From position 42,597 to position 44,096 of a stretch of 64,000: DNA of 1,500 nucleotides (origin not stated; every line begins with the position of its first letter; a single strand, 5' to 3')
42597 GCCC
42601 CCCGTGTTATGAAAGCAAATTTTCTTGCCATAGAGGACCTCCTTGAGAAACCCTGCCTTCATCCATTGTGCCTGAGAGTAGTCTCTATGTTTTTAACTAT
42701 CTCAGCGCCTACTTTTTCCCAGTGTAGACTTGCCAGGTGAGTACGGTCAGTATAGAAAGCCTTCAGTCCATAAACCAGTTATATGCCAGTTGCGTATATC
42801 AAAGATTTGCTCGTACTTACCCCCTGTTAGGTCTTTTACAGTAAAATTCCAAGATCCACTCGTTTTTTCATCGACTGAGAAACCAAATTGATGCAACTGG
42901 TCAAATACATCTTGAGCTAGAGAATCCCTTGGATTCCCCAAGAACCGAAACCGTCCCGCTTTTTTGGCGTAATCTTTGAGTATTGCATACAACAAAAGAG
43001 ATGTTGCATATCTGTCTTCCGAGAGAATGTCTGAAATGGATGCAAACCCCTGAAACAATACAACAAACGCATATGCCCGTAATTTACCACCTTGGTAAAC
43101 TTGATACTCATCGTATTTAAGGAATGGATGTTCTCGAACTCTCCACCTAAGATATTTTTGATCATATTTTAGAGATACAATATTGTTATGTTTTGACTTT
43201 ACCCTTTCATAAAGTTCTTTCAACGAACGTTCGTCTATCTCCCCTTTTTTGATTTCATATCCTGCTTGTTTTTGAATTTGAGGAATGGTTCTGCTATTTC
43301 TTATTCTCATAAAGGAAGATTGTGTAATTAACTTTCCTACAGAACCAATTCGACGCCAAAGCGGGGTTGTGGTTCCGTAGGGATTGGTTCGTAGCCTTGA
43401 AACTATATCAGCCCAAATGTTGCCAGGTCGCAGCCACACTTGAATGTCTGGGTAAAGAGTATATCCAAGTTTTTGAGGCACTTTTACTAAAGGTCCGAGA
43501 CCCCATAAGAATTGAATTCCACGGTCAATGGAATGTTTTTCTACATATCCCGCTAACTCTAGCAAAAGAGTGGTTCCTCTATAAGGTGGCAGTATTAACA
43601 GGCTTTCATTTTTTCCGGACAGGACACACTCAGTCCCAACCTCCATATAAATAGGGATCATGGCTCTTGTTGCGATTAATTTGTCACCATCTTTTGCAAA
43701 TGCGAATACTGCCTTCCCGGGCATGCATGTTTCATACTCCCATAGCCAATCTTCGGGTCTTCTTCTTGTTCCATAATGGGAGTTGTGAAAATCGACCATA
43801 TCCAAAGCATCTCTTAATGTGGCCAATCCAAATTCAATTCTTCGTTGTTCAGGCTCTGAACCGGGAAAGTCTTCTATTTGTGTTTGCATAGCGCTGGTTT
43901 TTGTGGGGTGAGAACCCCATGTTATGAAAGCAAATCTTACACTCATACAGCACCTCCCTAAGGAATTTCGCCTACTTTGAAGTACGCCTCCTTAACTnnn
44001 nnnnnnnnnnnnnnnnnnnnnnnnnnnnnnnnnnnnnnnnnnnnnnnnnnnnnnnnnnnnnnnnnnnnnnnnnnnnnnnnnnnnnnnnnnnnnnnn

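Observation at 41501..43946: Glycosyltransferase paralog hijacked in frame by a foreign acyltransferase-like cassette, leaving a 100-bp remnant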

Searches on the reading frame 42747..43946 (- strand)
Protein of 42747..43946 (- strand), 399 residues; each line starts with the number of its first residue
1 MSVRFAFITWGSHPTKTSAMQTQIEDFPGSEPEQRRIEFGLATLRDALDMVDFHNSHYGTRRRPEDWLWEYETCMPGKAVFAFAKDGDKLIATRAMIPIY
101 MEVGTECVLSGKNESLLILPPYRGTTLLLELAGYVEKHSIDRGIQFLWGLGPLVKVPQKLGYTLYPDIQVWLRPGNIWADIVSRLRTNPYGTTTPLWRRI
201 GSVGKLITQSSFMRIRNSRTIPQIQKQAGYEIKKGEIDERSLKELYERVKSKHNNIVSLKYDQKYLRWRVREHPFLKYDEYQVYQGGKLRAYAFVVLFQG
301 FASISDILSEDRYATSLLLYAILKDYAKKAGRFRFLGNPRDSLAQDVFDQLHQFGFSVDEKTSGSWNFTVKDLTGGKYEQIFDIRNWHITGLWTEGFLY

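Call 4: search_protein_families(library=pfam, proteins=[window:42747-43946:-], max_evalue=0.01)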
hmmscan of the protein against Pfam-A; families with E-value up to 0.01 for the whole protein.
window:42747-43946:- (399 aa): 0 families

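Call 6: find_homologous_proteins(query=window:42747-43946:-, max_evalue=0.001)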
Query window:42747-43946:- (399 aa): 73 proteins with E <= 0.001 among 3028 candidates.
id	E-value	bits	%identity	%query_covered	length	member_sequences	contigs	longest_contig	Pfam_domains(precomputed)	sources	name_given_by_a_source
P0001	4.7e-275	930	100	100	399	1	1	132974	-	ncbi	-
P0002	3.8e-212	723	78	100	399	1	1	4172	-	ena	-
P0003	3.9e-210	716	78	100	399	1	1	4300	-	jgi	-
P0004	4.8e-210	716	77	100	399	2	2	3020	-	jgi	jgi:hypothetical protein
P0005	2.8e-208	710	77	100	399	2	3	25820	-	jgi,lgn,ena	-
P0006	5.4e-202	689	76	100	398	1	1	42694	-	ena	-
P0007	1.8e-179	615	70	99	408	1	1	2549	-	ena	-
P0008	2.7e-157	542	66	92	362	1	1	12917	PF13527.14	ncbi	-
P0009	5.5e-146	505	62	92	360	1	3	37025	PF13527.14,PF00583.32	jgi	jgi:GNAT superfamily N-acetyltransferase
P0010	1.2e-142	494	61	92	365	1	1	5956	PF13508.14,PF13527.14,PF00583.32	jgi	jgi:GNAT superfamily N-acetyltransferase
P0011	2.1e-141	490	62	92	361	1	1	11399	PF13527.14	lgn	-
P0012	3.4e-133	463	54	100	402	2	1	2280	PF13527.14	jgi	jgi:hypothetical protein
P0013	1.7e-130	454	57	88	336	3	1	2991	PF13527.14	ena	-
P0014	1.1e-129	451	56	91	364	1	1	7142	-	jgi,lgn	jgi:hypothetical protein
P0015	1.8e-128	447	56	92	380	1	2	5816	PF13527.14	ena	-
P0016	2.0e-126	440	56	92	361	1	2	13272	PF13527.14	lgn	-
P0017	2.1e-126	440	57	92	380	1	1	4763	PF13527.14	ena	-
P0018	1.1e-125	438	54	92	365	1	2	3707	PF13527.14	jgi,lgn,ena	-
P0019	5.9e-125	436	54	93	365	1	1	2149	PF13527.14,PF00583.32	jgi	jgi:GNAT superfamily N-acetyltransferase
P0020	4.3e-124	433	56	90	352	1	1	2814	PF13527.14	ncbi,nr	ncbi:MAG: GNAT family N-acetyltransferase [Candidatus Bathyarchaeota archaeon]|nr:GNAT family N-acet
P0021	1.2e-121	425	54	92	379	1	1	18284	PF13527.14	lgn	-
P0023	7.6e-120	419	52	91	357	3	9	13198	PF13527.14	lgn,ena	-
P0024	1.1e-119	418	50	97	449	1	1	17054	PF13527.14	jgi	jgi:GNAT superfamily N-acetyltransferase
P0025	7.0e-119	416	53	91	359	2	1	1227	PF13527.14,PF00583.32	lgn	-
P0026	1.4e-117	411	52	92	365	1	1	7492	PF13527.14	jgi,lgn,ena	-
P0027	4.4e-115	403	52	88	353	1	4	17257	PF13527.14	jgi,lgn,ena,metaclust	metaclust:\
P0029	2.2e-113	397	50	92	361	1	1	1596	PF13527.14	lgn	-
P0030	3.4e-113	397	49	92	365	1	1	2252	PF13527.14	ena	-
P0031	8.1e-112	392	57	79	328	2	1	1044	PF13527.14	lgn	-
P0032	1.1e-109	385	51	92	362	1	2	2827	PF13527.14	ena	-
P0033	3.1e-108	380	49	92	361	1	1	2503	PF13527.14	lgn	-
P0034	6.0e-106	373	49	91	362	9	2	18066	PF13527.14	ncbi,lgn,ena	-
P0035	2.0e-104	368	47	91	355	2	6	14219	PF13527.14,PF00583.32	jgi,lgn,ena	-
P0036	9.8e-104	366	48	90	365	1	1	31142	PF13527.14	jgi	jgi:GNAT superfamily N-acetyltransferase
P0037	3.6e-101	357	47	90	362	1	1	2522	PF13527.14,PF00583.32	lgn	-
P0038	3.1e-100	354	45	92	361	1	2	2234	PF13527.14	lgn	-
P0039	8.4e-100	353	46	90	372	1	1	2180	PF13508.14,PF13527.14,PF00583.32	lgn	-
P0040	1.7e-98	348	47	91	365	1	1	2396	PF13527.14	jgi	jgi:GNAT superfamily N-acetyltransferase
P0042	1.2e-96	342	47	90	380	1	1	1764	PF13527.14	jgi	jgi:hypothetical protein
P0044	1.0e-95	339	44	91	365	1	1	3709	PF13527.14,PF00583.32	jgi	jgi:hypothetical protein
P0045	1.1e-95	339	46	90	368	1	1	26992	PF13527.14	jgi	jgi:hypothetical protein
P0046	4.9e-95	337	46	91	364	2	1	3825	PF13527.14,PF00583.32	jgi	-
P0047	3.3e-94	334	45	90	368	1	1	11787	PF13527.14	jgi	jgi:GNAT superfamily N-acetyltransferase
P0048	1.7e-92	329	44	92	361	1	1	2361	PF13527.14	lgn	-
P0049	7.3e-92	327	44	90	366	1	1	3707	PF13527.14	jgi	jgi:hypothetical protein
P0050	1.6e-91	325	44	93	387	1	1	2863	PF13527.14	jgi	jgi:hypothetical protein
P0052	7.2e-91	323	42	92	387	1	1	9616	PF13527.14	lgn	-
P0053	2.2e-89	318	42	91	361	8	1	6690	PF13527.14,PF00583.32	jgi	jgi:GNAT superfamily N-acetyltransferase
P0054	5.6e-89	317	44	90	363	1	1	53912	PF13527.14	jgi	jgi:hypothetical protein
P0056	3.6e-88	314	55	67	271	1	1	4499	PF13527.14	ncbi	ncbi:GNAT family N-acetyltransferase, partial [Chloroflexota bacterium]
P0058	2.0e-82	295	42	91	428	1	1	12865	PF13527.14,PF00583.32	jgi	jgi:GNAT superfamily N-acetyltransferase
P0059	3.9e-76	275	50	68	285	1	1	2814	PF13527.14,PF00583.32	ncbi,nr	ncbi:MAG: GNAT family N-acetyltransferase, partial [Candidatus Bathyarchaeota archaeon]|nr:GNAT fami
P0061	2.9e-75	272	38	89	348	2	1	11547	PF13527.14,PF00583.32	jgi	jgi:GNAT superfamily N-acetyltransferase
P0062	4.0e-74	268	39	91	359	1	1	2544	PF13527.14,PF00583.32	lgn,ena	-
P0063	1.8e-52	197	35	84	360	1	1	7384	PF13527.14,PF00583.32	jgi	-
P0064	3.1e-52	196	36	87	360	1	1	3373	PF13508.14,PF13527.14,PF00583.32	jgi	-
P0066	3.3e-49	186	31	88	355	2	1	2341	PF13527.14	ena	-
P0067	1.4e-48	184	32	88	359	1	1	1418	PF13508.14,PF13527.14,PF00583.32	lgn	-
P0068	7.6e-48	182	31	90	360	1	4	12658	PF13527.14,PF00583.32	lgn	-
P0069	7.6e-48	182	32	88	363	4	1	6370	PF13527.14,PF00583.32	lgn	-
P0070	7.5e-47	178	33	88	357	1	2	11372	PF13527.14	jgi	jgi:hypothetical protein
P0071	2.0e-46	177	31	88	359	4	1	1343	PF13527.14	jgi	jgi:GNAT superfamily N-acetyltransferase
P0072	6.1e-41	159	31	88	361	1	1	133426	PF13527.14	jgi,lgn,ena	-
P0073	6.2e-41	159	30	88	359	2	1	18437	PF13527.14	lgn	-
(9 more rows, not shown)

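Call 9: find_encoding_contigs(protein=P0006, flank=6000, max_places=3)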
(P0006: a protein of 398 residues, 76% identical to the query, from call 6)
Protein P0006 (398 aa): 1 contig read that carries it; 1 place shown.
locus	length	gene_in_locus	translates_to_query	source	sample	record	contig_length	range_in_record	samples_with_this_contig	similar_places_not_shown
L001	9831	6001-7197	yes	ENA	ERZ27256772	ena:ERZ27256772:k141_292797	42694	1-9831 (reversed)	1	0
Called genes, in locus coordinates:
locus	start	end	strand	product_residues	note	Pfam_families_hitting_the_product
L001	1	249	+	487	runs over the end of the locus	PF04932:Wzy_C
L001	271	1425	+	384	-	PF13439:Glyco_transf_4, PF13579:Glyco_trans_4_4, PF00534:Glycos_transf_1, PF13692:Glyco_trans_1_4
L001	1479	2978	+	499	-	PF01943:Polysacc_synt, PF13440:Polysacc_synt_3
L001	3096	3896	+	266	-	PF05175:MTS (faint), PF02353:CMAS (weak), PF13489:Methyltransf_23, PF08241:Methyltransf_11, PF08242:Methyltransf_12, PF13649:Methyltransf_25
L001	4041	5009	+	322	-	PF00535:Glycos_transf_2, PF10111:Glyco_tranf_2_2, PF13641:Glyco_tranf_2_3, PF13632:Glyco_trans_2_3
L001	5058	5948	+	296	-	PF13489:Methyltransf_23, PF05148:Methyltransf_8 (weak), PF07021:MetW, PF01209:Ubie_methyltran (weak), PF08241:Methyltransf_11, PF08242:Methyltransf_12, PF13649:Methyltransf_25, PF13847:Methyltransf_31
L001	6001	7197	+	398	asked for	-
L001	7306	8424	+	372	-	PF00534:Glycos_transf_1, PF13692:Glyco_trans_1_4, PF13524:Glyco_trans_1_2 (weak), PF20706:GT4-conflict (weak)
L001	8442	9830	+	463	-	?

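Call 10: find_encoding_contigs(protein=P0005, flank=6000, max_places=3)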
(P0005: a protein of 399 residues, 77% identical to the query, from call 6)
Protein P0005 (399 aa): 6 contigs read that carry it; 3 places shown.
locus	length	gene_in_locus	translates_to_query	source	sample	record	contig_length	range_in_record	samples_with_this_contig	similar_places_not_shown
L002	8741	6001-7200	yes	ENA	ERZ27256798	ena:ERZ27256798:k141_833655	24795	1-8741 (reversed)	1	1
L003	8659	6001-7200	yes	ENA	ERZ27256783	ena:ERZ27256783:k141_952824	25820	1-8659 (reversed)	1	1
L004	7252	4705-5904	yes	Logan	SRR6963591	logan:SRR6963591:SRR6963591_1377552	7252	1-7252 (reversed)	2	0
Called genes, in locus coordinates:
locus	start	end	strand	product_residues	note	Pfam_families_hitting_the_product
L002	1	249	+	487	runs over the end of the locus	PF04932:Wzy_C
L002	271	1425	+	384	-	PF13439:Glyco_transf_4, PF13579:Glyco_trans_4_4, PF00534:Glycos_transf_1, PF13692:Glyco_trans_1_4, PF13524:Glyco_trans_1_2 (faint)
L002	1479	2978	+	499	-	PF01943:Polysacc_synt, PF13440:Polysacc_synt_3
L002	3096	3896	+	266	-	PF05175:MTS (faint), PF02353:CMAS, PF13489:Methyltransf_23, PF13847:Methyltransf_31 (weak), PF08241:Methyltransf_11, PF08242:Methyltransf_12, PF13649:Methyltransf_25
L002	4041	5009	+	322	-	PF00535:Glycos_transf_2, PF10111:Glyco_tranf_2_2, PF13641:Glyco_tranf_2_3, PF13632:Glyco_trans_2_3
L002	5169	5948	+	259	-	PF13489:Methyltransf_23, PF05148:Methyltransf_8 (faint), PF07021:MetW (weak), PF08241:Methyltransf_11, PF08242:Methyltransf_12, PF13649:Methyltransf_25, PF13847:Methyltransf_31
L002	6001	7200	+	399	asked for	-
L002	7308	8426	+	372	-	PF20706:GT4-conflict (faint), PF00534:Glycos_transf_1, PF13692:Glyco_trans_1_4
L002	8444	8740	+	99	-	?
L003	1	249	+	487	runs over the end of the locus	PF04932:Wzy_C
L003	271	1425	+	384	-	PF13439:Glyco_transf_4, PF13579:Glyco_trans_4_4, PF00534:Glycos_transf_1, PF13692:Glyco_trans_1_4, PF13524:Glyco_trans_1_2 (faint)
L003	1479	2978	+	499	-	PF01943:Polysacc_synt, PF13440:Polysacc_synt_3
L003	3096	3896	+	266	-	PF05175:MTS (faint), PF02353:CMAS, PF13489:Methyltransf_23, PF13847:Methyltransf_31 (weak), PF08241:Methyltransf_11, PF08242:Methyltransf_12, PF13649:Methyltransf_25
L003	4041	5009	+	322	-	PF00535:Glycos_transf_2, PF10111:Glyco_tranf_2_2, PF13641:Glyco_tranf_2_3, PF13632:Glyco_trans_2_3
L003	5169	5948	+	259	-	PF13489:Methyltransf_23, PF05148:Methyltransf_8 (faint), PF07021:MetW (weak), PF08241:Methyltransf_11, PF08242:Methyltransf_12, PF13649:Methyltransf_25, PF13847:Methyltransf_31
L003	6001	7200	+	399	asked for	-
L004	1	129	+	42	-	?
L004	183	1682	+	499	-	PF01943:Polysacc_synt, PF13440:Polysacc_synt_3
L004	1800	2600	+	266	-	PF05175:MTS (faint), PF02353:CMAS, PF13489:Methyltransf_23, PF13847:Methyltransf_31 (weak), PF08241:Methyltransf_11, PF08242:Methyltransf_12, PF13649:Methyltransf_25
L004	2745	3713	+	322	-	PF00535:Glycos_transf_2, PF10111:Glyco_tranf_2_2, PF13641:Glyco_tranf_2_3, PF13632:Glyco_trans_2_3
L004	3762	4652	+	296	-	PF13489:Methyltransf_23, PF05148:Methyltransf_8 (faint), PF07021:MetW (weak), PF08241:Methyltransf_11, PF08242:Methyltransf_12, PF13649:Methyltransf_25, PF13847:Methyltransf_31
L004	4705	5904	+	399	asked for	-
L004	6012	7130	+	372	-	PF20706:GT4-conflict (faint), PF00534:Glycos_transf_1, PF13692:Glyco_trans_1_4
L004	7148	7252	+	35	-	?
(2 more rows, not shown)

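Call 12: find_encoding_contigs(protein=P0008, flank=5000, max_places=2)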
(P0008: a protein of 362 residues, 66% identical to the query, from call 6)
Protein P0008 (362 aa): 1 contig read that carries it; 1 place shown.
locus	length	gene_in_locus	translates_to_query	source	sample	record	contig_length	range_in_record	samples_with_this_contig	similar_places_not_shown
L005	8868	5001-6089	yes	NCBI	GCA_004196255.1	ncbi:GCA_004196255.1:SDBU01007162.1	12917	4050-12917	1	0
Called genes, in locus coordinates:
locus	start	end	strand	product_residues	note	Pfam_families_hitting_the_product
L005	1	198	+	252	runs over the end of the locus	PF02388:FemAB (faint), PF13480:Acetyltransf_6 (weak)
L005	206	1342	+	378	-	PF02350:Epimerase_2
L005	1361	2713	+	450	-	PF13439:Glyco_transf_4, PF13579:Glyco_trans_4_4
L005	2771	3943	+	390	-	PF13439:Glyco_transf_4, PF13477:Glyco_trans_4_2, PF13579:Glyco_trans_4_4, PF20706:GT4-conflict, PF00534:Glycos_transf_1, PF13692:Glyco_trans_1_4, PF13524:Glyco_trans_1_2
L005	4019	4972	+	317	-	PF04909:Amidohydro_2 (weak)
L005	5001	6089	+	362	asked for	PF13527:Acetyltransf_9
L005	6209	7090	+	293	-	PF01209:Ubie_methyltran (weak), PF13489:Methyltransf_23 (weak), PF07021:MetW (weak), PF13847:Methyltransf_31, PF08241:Methyltransf_11, PF08242:Methyltransf_12, PF13649:Methyltransf_25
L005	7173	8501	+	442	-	PF03446:NAD_binding_2, PF03721:UDPG_MGDP_dh_N, PF00984:UDPG_MGDP_dh, PF03720:UDPG_MGDP_dh_C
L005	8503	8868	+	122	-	?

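Call 13: find_encoding_contigs(protein=P0009, flank=5000, max_places=2)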
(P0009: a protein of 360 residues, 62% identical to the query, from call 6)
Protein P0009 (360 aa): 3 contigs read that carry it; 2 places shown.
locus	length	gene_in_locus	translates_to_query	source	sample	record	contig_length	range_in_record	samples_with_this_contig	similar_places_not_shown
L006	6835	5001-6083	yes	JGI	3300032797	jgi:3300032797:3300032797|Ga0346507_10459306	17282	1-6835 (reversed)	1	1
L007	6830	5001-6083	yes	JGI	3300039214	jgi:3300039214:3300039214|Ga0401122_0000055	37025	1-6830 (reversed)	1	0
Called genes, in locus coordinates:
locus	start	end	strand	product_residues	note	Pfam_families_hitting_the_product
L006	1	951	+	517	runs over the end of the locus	PF04932:Wzy_C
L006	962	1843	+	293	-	PF00899:ThiF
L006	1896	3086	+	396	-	PF13439:Glyco_transf_4, PF13579:Glyco_trans_4_4, PF00534:Glycos_transf_1, PF13692:Glyco_trans_1_4, PF13524:Glyco_trans_1_2 (weak)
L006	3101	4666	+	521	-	PF01554:MatE (weak), PF01943:Polysacc_synt, PF13440:Polysacc_synt_3, PF03023:MurJ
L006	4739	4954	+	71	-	PF00535:Glycos_transf_2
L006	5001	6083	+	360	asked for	PF13527:Acetyltransf_9, PF00583:Acetyltransf_1 (weak)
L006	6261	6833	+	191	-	?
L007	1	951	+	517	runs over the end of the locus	PF04932:Wzy_C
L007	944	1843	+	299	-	PF00899:ThiF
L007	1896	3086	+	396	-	PF13439:Glyco_transf_4, PF13579:Glyco_trans_4_4, PF00534:Glycos_transf_1, PF13692:Glyco_trans_1_4, PF13524:Glyco_trans_1_2 (weak)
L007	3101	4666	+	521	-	PF01554:MatE (weak), PF01943:Polysacc_synt, PF13440:Polysacc_synt_3, PF03023:MurJ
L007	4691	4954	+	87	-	PF00535:Glycos_transf_2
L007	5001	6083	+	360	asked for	PF13527:Acetyltransf_9, PF00583:Acetyltransf_1 (weak)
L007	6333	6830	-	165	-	?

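Call 14: find_encoding_contigs(protein=P0012, flank=5000, max_places=2)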
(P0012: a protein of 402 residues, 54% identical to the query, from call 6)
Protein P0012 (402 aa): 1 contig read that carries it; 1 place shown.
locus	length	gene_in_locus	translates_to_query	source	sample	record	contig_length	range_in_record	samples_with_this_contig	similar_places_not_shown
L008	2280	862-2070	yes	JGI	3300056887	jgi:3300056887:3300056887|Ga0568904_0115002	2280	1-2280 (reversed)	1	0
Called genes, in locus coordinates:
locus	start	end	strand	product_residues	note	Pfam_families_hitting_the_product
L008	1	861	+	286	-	?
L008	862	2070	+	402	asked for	PF13527:Acetyltransf_9 (weak)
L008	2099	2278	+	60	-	?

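Call 15: find_encoding_contigs(protein=P0007, flank=5000, max_places=2)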
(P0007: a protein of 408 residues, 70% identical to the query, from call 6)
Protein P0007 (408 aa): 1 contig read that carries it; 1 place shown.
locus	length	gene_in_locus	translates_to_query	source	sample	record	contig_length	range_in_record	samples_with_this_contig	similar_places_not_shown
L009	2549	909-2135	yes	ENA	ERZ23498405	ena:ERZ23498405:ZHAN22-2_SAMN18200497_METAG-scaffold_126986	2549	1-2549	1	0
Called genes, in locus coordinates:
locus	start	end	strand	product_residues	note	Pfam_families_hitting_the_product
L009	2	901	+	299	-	?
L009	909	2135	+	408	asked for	-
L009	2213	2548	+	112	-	?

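Call 18: find_encoding_contigs(protein=P0001, flank=1000, max_places=2)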
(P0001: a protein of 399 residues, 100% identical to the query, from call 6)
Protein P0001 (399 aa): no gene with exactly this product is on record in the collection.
